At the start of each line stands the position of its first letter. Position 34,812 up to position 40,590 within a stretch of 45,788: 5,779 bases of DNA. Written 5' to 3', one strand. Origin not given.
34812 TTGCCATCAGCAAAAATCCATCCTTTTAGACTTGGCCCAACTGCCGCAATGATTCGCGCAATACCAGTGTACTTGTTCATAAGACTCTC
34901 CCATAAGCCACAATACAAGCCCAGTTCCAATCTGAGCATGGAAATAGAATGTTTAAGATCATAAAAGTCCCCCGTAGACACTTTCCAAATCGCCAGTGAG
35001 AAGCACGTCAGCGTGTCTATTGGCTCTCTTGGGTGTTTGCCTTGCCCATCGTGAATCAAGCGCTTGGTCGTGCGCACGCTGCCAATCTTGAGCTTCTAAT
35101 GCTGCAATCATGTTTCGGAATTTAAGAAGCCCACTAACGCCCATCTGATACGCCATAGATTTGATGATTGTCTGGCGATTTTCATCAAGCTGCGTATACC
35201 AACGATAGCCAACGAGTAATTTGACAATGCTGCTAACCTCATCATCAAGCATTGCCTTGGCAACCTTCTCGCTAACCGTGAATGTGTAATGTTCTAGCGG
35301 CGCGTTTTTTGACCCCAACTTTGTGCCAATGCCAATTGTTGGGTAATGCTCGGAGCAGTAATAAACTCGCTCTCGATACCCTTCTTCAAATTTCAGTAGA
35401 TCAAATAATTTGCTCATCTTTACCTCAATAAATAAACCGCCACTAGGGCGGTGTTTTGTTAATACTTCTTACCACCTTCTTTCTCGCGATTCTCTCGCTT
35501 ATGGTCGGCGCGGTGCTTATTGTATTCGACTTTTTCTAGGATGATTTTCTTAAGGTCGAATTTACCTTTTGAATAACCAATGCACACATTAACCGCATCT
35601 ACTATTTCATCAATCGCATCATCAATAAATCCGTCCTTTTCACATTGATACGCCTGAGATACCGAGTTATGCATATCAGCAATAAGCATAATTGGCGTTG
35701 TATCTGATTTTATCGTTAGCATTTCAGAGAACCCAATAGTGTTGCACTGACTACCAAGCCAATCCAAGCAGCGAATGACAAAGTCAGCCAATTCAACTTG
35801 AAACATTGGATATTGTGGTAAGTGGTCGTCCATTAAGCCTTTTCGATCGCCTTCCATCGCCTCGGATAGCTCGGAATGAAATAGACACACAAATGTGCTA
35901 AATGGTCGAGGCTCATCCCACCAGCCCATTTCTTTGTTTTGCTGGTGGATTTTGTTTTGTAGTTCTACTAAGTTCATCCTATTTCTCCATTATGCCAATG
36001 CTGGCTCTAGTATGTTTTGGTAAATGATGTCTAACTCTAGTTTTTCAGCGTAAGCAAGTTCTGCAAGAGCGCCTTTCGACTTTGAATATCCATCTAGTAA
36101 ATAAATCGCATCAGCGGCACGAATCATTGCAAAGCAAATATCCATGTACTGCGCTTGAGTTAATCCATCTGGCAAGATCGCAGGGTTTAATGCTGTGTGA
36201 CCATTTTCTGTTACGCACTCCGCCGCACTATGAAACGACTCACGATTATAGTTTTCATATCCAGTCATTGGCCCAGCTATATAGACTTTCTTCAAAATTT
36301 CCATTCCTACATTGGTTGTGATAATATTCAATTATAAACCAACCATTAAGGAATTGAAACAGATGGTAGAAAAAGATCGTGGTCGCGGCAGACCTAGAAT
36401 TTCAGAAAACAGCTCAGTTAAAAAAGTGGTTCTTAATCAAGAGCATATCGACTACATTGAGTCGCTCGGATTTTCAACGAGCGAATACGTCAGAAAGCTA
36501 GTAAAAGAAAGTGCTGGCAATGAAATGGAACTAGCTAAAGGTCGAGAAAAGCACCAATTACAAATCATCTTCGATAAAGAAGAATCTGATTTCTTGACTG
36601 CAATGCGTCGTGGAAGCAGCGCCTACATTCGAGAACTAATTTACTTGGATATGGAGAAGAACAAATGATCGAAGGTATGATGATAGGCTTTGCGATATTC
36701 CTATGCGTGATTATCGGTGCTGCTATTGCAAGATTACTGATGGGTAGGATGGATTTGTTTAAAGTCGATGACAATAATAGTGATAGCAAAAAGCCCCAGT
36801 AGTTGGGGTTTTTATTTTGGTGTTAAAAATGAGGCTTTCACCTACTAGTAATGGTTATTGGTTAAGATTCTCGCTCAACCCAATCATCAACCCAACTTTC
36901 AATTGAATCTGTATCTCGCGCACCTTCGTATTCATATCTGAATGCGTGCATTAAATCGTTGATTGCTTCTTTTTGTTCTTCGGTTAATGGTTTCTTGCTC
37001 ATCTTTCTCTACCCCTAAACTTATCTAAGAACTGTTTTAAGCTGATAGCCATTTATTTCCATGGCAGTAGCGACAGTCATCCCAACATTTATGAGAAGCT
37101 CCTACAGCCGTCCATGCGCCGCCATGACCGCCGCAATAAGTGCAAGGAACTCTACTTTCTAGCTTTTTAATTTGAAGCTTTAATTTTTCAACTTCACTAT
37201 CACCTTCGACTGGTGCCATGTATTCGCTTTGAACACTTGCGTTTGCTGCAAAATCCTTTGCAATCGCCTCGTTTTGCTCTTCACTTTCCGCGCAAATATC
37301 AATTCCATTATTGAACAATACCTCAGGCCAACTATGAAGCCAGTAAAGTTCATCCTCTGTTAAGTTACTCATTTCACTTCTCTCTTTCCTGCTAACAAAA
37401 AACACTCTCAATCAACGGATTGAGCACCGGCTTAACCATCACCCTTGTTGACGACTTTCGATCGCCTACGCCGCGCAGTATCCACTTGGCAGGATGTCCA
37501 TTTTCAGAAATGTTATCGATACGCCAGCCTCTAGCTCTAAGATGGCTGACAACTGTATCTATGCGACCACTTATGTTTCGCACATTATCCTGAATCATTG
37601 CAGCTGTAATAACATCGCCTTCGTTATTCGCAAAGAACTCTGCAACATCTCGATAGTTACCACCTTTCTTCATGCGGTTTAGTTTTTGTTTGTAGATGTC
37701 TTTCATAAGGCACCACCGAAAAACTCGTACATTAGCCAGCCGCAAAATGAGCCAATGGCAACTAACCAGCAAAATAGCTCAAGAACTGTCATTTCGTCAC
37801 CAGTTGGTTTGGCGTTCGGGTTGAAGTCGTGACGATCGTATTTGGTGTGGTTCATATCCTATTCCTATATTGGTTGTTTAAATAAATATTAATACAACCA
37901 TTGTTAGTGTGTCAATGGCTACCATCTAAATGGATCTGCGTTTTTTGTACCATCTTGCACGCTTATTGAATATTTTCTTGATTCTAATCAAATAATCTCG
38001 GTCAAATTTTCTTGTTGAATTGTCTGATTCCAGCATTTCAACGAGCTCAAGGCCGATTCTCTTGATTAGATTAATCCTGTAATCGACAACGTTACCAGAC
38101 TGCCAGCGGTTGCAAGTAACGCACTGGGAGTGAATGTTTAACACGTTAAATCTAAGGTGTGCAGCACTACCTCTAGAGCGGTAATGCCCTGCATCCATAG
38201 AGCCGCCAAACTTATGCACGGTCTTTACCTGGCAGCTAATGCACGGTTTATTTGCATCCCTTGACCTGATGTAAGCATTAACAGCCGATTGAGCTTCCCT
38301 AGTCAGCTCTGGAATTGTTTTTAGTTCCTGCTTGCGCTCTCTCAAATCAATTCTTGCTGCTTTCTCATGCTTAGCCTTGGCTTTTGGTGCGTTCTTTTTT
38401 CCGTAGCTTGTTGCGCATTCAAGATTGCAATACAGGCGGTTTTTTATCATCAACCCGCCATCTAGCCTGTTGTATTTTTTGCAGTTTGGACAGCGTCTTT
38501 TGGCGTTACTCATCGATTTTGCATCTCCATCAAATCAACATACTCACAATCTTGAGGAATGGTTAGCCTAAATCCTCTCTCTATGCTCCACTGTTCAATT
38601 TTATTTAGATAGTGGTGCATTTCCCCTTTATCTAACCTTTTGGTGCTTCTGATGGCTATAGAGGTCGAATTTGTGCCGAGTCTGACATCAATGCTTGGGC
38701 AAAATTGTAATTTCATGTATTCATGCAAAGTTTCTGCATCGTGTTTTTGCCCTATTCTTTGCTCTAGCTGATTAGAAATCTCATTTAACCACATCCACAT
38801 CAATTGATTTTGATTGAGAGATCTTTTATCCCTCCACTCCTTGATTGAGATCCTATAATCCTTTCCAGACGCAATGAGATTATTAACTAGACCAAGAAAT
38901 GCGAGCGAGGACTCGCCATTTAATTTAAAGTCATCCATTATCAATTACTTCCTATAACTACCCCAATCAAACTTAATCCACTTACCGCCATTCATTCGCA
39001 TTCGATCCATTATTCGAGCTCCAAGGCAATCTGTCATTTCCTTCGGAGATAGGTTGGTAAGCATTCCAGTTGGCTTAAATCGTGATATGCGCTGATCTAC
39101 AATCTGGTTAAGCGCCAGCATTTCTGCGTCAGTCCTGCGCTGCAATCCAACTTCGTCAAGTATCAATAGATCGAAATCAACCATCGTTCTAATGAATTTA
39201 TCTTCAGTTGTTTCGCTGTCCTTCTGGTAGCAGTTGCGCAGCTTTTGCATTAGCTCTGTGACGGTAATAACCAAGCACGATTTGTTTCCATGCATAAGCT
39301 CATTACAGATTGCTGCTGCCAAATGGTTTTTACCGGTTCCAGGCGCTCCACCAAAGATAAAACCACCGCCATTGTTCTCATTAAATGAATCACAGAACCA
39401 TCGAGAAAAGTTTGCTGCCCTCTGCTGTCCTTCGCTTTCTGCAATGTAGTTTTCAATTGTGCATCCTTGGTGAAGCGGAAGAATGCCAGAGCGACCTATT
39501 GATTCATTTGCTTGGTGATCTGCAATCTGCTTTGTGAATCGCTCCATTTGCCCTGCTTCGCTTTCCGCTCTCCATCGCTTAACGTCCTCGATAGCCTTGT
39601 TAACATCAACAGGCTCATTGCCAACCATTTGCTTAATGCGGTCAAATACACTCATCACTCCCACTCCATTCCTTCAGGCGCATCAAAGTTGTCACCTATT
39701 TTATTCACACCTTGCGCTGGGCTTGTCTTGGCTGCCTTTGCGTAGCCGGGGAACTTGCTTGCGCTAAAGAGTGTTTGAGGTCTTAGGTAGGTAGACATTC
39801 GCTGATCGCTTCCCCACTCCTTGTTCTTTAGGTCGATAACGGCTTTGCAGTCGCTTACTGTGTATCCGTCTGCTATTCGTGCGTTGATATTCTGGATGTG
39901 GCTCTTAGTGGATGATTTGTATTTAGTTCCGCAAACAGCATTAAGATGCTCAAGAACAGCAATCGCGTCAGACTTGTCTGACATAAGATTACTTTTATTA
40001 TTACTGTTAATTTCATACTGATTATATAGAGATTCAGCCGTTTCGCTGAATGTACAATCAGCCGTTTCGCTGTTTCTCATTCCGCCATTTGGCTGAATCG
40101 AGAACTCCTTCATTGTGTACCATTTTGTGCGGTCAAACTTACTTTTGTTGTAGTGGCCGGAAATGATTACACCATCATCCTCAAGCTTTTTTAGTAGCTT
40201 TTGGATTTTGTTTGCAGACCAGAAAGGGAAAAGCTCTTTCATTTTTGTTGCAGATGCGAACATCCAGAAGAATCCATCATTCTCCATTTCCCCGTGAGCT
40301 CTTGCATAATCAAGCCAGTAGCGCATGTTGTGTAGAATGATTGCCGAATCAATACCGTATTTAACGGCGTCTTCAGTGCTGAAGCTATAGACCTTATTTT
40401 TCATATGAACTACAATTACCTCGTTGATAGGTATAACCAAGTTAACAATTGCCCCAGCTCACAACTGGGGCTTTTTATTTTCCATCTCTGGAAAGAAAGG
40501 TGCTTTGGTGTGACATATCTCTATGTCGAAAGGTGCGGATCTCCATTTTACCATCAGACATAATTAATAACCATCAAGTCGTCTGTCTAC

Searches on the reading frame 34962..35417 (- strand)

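Call 61: search_protein_families(library=pfam, proteins=[window:34962-35417:-], max_evalue=0.001)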
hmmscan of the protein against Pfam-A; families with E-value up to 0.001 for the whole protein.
window:34962-35417:- (152 aa): 1 family
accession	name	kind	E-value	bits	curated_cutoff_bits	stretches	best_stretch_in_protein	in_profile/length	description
PF00959.24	Phage_lysozyme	-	3e-10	40.9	22.3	1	11-127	3-110/125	Phage lysozyme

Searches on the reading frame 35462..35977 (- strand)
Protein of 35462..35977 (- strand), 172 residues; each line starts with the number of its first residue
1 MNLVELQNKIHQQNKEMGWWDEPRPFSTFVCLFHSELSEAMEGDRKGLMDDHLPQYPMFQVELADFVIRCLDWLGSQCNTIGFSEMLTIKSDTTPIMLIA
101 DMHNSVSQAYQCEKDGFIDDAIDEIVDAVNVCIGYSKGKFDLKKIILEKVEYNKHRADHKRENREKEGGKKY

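Call 61: search_protein_families(library=pfam, proteins=[window:35462-35977:-], max_evalue=0.001)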
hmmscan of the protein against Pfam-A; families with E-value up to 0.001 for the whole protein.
window:35462-35977:- (172 aa): 0 families

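Call 62: search_protein_families(library=phrogs, proteins=[window:35462-35977:-], max_evalue=0.00001)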
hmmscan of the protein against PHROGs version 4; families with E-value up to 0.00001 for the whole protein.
window:35462-35977:- (172 aa): 4 families
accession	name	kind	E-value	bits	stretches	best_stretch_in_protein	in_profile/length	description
phrog_5658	-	other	8.9e-53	181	1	2-172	303-421/421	pyrophosphatase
phrog_9236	-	other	5.6e-24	86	2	59-162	85-189/191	pyrophosphatase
phrog_6945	-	unknown function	6.5e-20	72.7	2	31-73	190-232/270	-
phrog_3301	-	other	1e-17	65.6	1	2-77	49-142/169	pyrophosphatase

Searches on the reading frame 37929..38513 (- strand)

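Call 61: search_protein_families(library=pfam, proteins=[window:37929-38513:-], max_evalue=0.001)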
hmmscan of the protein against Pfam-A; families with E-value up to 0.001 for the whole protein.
window:37929-38513:- (195 aa): 1 family
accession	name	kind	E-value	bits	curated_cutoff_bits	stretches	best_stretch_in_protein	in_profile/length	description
PF05766.18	NinG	-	2.3e-46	158.5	25.4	1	4-190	5-191/193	Bacteriophage Lambda NinG protein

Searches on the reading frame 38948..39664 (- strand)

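Call 61: search_protein_families(library=pfam, proteins=[window:38948-39664:-], max_evalue=0.001)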
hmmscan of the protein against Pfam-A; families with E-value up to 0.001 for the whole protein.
window:38948-39664:- (239 aa): 3 families
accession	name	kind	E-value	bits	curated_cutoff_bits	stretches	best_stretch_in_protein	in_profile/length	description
PF01695.23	IstB_IS21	-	8.5e-12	45.5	24.1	1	101-215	94-204/238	IstB-like ATP binding protein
PF00308.24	Bac_DnaA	-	1.3e-05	25.9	23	1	68-211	5-145/162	Bacterial DnaA ATPAse domain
PF00004.35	AAA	-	0.0002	22.3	21.2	1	103-173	2-67/131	ATPase family associated with various cellular activities (AAA)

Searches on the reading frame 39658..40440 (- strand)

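Call 61: search_protein_families(library=pfam, proteins=[window:39658-40440:-], max_evalue=0.001)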
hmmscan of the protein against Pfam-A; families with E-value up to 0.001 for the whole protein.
window:39658-40440:- (261 aa): 1 family
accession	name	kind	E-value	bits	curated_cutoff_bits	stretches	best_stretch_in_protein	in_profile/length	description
PF09524.15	Phg_2220_C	-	6.9e-27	93.8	27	1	162-234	1-72/73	Conserved phage C-terminus (Phg_2220_C)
